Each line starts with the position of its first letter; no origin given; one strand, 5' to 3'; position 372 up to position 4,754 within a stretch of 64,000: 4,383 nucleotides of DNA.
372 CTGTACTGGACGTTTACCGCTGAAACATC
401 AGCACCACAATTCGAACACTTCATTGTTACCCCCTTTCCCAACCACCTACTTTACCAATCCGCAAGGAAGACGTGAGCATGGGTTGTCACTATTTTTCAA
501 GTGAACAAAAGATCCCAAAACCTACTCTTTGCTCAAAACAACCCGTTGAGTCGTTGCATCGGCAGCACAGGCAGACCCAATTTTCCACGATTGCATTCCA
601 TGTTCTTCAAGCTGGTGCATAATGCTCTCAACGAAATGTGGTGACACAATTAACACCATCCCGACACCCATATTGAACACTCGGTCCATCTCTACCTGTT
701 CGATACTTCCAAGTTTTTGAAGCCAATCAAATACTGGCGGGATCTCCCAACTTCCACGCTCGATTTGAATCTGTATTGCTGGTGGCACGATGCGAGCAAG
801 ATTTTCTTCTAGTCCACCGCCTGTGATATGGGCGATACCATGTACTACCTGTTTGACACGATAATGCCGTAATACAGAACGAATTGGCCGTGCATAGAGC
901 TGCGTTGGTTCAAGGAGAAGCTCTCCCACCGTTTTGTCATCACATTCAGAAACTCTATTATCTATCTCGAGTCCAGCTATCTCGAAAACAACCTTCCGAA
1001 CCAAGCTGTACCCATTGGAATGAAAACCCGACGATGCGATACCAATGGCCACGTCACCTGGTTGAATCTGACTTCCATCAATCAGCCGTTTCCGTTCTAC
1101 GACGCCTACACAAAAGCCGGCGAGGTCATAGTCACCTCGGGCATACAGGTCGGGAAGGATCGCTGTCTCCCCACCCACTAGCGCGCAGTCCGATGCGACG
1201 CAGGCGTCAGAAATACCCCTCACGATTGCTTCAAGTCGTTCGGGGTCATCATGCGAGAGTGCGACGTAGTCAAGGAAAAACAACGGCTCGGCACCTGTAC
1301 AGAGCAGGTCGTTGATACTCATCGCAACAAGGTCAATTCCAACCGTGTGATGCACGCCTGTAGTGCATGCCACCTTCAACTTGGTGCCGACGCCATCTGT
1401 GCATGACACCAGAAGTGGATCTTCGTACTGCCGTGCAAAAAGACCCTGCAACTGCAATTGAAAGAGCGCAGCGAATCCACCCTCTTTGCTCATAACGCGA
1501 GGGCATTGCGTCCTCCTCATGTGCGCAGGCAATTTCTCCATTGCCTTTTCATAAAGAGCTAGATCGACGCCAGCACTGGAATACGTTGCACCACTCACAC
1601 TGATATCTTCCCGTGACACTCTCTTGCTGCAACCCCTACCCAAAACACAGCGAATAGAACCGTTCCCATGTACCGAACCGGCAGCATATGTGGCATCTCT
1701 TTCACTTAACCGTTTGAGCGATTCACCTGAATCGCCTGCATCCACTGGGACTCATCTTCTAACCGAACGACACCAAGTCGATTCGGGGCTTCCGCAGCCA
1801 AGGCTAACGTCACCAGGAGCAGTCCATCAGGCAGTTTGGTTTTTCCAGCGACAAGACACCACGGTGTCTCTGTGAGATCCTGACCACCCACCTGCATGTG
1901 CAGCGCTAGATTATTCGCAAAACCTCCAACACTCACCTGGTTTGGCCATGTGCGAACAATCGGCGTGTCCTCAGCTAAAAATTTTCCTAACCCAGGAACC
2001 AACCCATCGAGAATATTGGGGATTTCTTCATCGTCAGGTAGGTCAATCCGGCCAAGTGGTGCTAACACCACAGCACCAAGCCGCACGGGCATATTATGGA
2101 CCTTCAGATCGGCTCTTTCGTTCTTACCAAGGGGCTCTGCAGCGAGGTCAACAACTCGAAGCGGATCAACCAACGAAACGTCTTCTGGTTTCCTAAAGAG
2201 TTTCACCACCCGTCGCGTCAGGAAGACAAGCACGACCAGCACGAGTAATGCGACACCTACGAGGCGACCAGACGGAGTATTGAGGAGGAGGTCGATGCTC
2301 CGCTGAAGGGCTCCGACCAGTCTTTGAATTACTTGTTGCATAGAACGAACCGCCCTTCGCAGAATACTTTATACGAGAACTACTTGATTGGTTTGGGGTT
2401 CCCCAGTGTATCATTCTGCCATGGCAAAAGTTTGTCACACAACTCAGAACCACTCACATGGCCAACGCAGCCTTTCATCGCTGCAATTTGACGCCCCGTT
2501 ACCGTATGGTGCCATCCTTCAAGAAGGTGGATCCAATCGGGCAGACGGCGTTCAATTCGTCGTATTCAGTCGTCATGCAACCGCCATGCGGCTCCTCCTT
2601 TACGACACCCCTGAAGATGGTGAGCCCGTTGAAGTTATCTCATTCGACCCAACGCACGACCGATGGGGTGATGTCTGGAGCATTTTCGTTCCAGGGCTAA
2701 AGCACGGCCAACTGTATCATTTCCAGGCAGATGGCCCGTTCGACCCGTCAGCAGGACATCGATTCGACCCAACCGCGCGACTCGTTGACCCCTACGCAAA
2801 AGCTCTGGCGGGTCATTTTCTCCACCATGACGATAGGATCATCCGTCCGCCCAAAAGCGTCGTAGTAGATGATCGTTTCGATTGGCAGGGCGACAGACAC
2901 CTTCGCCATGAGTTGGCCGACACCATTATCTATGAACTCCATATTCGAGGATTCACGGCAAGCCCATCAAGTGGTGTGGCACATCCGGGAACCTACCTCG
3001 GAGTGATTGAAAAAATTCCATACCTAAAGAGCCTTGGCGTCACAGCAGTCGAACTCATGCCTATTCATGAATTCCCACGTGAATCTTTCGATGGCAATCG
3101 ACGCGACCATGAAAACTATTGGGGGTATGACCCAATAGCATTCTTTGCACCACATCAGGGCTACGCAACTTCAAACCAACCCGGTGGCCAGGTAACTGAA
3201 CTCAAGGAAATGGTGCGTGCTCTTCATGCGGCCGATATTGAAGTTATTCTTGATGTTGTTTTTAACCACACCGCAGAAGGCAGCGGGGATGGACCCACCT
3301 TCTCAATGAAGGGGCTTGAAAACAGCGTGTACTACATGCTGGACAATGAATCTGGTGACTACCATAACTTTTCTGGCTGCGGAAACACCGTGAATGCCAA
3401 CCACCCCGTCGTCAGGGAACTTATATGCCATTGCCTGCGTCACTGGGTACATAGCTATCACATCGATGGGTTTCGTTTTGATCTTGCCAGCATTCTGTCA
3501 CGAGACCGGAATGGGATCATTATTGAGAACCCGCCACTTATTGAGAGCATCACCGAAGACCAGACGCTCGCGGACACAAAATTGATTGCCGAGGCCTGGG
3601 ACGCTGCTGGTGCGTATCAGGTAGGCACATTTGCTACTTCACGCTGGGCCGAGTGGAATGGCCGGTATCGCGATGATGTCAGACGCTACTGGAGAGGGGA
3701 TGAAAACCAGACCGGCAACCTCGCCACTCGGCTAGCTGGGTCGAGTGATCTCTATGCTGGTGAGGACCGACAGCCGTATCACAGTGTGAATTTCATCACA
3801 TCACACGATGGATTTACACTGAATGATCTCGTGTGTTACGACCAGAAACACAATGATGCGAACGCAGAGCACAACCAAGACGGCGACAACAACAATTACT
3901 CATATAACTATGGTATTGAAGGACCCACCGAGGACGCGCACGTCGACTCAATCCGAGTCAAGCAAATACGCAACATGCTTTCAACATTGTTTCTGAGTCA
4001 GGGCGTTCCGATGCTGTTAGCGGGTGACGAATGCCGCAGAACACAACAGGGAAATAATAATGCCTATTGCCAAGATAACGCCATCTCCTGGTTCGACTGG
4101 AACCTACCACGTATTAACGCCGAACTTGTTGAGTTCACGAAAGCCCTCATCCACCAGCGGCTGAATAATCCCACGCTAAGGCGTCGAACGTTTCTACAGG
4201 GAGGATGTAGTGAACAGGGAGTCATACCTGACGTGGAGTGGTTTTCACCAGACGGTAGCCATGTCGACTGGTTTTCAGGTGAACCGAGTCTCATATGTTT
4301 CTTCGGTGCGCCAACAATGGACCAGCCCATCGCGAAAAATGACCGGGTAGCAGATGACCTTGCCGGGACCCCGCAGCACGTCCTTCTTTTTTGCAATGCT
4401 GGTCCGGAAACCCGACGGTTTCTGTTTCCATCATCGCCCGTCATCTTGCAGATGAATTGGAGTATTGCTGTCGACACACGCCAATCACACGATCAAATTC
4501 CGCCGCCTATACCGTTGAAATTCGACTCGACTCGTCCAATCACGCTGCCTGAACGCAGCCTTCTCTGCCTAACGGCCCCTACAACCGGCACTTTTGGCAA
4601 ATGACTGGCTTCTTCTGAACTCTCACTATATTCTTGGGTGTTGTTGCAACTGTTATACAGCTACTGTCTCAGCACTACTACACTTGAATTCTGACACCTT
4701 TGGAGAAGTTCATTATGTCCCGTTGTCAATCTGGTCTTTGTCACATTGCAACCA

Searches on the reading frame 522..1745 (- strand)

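Call 73: search_protein_families(library=pfam, proteins=[window:522-1745:-], max_evalue=0.00001)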
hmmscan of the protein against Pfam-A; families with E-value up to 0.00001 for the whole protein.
window:522-1745:- (407 aa): 2 families
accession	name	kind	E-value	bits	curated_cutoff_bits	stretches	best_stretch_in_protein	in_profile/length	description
PF02769.27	AIRS_C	-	1.1e-27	97.6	23.1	1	228-396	1-149/156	AIR synthase related protein, C-terminal domain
PF00586.29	AIRS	-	8.8e-25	87.7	24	1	111-216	14-112/112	AIR synthase related protein, N-terminal domain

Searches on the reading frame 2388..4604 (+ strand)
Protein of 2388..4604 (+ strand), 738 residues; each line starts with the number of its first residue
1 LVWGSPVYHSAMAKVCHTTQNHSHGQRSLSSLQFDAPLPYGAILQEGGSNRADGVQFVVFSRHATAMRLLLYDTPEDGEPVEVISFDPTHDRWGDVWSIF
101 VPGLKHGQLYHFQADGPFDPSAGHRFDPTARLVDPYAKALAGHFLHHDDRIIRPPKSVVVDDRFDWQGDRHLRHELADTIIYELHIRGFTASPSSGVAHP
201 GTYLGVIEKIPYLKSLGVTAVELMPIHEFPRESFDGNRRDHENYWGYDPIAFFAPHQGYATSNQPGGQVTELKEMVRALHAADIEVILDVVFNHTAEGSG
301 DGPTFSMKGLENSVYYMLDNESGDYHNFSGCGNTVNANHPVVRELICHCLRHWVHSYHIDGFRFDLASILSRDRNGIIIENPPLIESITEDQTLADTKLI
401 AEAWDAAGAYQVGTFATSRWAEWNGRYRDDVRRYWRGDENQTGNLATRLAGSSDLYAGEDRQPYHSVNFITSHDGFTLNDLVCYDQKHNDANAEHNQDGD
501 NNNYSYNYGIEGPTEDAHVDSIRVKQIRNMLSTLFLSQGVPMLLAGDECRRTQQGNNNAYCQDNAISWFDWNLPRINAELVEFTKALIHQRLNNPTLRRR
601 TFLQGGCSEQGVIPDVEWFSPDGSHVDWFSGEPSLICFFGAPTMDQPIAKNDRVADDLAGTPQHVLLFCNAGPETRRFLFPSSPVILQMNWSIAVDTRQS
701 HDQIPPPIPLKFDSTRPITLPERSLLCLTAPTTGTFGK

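Call 73: search_protein_families(library=pfam, proteins=[window:2388-4604:+], max_evalue=0.00001)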
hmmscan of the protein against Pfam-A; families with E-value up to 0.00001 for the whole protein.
window:2388-4604:+ (738 aa): 2 families
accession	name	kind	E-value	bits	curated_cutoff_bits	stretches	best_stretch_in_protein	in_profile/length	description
PF00128.31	Alpha-amylase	-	5.4e-21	75.8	22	1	189-297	7-94/446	Alpha amylase, catalytic domain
PF02922.24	CBM_48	-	9.3e-11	42.3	22.4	1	40-137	2-83/83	Carbohydrate-binding module 48 (Isoamylase N-terminal domain)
